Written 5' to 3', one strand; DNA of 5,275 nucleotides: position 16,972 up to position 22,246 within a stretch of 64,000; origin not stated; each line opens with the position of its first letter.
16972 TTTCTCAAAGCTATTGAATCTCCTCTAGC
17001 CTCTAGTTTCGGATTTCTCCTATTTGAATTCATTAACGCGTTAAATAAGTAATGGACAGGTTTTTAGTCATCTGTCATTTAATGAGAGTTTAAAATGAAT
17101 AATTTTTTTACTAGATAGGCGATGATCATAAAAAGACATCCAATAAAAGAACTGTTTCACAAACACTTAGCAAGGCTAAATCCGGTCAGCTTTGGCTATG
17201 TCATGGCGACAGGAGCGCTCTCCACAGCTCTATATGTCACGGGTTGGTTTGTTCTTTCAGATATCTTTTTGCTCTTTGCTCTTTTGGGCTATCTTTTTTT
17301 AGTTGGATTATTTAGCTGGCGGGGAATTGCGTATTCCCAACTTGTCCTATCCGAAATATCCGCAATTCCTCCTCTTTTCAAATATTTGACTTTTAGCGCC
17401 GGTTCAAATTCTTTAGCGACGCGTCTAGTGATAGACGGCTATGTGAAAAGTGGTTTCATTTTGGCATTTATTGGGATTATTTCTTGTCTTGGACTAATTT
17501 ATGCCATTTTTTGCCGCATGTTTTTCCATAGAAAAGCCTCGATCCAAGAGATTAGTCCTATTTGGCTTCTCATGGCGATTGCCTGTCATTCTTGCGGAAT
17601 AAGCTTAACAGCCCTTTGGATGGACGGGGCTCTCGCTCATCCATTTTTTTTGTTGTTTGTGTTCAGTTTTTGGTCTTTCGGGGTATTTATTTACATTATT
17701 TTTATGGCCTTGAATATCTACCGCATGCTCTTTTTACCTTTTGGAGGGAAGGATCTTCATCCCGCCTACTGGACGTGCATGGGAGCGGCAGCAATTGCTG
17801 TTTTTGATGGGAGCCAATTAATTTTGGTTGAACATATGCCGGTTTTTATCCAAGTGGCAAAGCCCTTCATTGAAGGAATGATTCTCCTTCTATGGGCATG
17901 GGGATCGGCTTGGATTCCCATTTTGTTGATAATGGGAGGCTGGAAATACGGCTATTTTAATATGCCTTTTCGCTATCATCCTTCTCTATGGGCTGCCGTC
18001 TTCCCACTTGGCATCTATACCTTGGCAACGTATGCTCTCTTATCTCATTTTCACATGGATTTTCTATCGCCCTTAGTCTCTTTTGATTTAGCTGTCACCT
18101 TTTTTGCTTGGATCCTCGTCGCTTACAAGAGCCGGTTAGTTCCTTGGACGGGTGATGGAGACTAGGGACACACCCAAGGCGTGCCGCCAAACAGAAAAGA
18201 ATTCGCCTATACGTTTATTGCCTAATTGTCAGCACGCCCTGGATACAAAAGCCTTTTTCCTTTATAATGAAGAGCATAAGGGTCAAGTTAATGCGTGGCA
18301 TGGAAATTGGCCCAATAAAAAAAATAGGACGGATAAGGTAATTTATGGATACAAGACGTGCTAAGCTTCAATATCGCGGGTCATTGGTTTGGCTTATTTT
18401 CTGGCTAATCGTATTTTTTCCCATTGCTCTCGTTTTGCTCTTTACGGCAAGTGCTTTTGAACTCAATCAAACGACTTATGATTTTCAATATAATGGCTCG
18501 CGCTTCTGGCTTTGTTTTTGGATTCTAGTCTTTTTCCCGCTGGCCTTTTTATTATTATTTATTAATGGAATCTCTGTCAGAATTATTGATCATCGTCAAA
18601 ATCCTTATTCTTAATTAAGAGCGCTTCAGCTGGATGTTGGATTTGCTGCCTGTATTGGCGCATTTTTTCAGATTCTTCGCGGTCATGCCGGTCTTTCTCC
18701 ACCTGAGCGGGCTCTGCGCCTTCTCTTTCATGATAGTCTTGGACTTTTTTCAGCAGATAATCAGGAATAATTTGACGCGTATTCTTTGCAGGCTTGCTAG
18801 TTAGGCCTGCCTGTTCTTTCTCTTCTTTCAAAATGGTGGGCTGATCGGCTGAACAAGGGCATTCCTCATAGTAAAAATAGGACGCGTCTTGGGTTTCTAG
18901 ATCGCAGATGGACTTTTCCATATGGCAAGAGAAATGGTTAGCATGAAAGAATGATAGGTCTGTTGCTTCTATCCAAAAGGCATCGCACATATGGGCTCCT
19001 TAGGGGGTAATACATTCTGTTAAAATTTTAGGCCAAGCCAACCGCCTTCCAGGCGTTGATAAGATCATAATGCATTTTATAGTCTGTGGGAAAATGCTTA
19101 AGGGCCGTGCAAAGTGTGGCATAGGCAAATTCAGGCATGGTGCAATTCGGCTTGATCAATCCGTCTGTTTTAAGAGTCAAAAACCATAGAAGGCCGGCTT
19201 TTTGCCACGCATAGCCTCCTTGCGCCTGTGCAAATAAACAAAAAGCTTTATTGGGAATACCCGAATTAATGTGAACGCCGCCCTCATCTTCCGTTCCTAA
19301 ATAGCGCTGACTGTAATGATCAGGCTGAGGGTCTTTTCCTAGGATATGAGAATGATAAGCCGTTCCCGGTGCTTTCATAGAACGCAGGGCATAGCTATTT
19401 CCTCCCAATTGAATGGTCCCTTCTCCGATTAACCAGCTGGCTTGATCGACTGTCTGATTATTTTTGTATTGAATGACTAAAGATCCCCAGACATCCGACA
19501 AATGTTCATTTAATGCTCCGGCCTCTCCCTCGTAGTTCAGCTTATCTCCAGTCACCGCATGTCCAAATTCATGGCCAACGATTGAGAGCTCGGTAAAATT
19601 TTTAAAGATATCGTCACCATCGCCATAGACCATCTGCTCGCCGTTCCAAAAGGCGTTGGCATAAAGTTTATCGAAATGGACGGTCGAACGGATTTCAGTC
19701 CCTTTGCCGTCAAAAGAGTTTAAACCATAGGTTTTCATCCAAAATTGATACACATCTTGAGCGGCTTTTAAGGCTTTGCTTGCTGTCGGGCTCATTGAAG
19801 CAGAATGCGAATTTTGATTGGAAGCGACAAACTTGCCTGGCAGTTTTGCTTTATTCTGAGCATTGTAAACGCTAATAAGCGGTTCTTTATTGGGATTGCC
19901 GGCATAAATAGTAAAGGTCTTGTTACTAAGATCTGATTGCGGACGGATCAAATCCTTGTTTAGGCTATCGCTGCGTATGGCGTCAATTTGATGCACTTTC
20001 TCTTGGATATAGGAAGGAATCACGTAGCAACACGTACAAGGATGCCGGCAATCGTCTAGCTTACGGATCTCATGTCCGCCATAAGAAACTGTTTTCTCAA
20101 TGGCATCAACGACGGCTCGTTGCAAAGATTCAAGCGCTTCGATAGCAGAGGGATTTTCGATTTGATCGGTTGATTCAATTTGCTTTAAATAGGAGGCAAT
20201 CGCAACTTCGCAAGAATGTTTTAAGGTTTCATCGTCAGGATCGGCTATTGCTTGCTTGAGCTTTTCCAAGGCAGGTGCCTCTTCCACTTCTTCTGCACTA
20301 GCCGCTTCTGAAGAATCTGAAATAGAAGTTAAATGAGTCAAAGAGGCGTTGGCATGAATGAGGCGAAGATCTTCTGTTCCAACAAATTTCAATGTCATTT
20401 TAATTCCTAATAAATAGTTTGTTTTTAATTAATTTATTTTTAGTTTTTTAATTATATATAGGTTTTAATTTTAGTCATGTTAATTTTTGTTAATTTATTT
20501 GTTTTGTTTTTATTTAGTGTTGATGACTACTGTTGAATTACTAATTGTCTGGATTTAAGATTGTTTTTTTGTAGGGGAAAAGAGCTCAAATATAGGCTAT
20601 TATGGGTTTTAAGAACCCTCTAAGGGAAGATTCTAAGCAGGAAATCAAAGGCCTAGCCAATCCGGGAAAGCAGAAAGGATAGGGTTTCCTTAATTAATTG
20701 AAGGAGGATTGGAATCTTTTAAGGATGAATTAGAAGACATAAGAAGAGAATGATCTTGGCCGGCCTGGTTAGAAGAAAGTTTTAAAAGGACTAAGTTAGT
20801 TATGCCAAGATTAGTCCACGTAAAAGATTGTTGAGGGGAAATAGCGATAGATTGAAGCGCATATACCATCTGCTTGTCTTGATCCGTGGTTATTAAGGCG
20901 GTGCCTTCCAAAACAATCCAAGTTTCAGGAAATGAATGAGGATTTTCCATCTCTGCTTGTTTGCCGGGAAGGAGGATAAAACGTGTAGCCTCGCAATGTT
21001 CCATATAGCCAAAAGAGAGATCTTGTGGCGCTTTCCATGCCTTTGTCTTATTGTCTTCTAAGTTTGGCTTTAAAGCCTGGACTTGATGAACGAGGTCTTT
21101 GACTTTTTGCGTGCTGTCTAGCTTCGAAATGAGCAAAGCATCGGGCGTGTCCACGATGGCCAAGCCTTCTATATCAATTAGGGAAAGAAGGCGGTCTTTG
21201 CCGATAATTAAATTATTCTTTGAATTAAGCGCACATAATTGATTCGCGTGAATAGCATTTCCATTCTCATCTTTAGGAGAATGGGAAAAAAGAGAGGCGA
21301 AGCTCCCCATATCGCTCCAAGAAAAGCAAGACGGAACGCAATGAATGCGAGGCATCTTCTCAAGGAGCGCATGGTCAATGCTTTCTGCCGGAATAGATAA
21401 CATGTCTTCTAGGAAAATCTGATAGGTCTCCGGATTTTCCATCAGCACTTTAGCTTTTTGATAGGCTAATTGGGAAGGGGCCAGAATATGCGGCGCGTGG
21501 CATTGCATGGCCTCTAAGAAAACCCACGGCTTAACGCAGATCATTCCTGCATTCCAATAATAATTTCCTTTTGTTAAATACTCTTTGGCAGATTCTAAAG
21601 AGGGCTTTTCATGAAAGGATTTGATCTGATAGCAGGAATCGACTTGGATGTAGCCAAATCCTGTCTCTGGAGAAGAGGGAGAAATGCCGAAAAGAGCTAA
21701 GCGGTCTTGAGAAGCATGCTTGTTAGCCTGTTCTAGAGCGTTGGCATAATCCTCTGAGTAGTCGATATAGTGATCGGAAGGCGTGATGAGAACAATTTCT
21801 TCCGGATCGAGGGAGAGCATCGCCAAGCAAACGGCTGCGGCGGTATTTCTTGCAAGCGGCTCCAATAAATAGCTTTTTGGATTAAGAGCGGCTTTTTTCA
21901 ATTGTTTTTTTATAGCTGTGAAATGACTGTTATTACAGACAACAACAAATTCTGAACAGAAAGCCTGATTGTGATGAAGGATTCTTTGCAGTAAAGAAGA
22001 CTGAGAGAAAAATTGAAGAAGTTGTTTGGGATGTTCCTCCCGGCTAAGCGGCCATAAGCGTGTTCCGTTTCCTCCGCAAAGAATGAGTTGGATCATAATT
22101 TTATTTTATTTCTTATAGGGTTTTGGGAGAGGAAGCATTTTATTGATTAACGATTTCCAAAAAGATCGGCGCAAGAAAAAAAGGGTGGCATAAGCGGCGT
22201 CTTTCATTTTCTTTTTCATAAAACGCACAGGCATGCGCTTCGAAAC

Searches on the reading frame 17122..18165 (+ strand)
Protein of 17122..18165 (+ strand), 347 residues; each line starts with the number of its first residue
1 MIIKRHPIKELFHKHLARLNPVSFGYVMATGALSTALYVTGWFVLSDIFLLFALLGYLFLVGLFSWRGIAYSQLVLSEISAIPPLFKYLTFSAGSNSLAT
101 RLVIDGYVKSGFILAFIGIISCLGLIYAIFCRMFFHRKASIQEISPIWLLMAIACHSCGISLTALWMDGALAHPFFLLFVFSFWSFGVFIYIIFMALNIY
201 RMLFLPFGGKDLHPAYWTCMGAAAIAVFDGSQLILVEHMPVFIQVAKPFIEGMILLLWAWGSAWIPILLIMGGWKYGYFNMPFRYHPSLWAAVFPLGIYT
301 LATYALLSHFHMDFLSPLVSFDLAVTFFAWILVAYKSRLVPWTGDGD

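Call 67: search_protein_families(library=pfam, proteins=[window:17122-18165:+], max_evalue=1e-8)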
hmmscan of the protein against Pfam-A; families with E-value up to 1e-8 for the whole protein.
window:17122-18165:+ (347 aa): 1 family
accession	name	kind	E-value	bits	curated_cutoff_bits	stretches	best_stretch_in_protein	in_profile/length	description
PF03595.22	SLAC1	-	1.3e-30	107.1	27.9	1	19-335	2-328/331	Voltage-dependent anion channel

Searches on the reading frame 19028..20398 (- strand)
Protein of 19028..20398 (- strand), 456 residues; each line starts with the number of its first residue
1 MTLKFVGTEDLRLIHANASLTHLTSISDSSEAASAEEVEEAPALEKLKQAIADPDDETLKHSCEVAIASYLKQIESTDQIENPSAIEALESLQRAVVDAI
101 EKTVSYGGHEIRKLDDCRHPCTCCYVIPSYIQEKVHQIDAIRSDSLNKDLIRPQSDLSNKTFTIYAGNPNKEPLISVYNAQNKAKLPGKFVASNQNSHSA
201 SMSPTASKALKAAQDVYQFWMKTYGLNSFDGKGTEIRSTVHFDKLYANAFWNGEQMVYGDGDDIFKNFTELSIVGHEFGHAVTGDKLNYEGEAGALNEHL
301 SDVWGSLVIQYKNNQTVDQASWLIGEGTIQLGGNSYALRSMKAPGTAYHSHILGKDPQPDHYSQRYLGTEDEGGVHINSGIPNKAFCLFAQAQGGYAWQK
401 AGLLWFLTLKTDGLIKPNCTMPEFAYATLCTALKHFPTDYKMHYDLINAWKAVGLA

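Call 67: search_protein_families(library=pfam, proteins=[window:19028-20398:-], max_evalue=1e-8)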
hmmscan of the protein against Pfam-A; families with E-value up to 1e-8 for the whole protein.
window:19028-20398:- (456 aa): 2 families
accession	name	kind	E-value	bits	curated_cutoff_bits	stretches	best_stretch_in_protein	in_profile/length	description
PF02868.21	Peptidase_M4_C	-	3.2e-40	138.1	24.4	1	286-454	2-164/165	Thermolysin metallopeptidase, alpha-helical domain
PF01447.24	Peptidase_M4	-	5.6e-29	101.9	22.4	1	165-283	24-144/145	Thermolysin metallopeptidase, catalytic domain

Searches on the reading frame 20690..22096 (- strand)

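Call 67: search_protein_families(library=pfam, proteins=[window:20690-22096:-], max_evalue=1e-8)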
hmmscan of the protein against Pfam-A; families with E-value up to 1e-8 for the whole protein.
window:20690-22096:- (468 aa): 2 families
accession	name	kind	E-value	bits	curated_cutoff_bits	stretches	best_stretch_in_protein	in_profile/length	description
PF00483.29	NTP_transferase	-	9.9e-47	160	21.2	1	4-277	3-243/245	Nucleotidyl transferase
PF22640.1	ManC_GMP_beta-helix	-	1.1e-11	44.9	27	1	289-338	5-54/55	MannoseP isomerase/GMP-like beta-helix domain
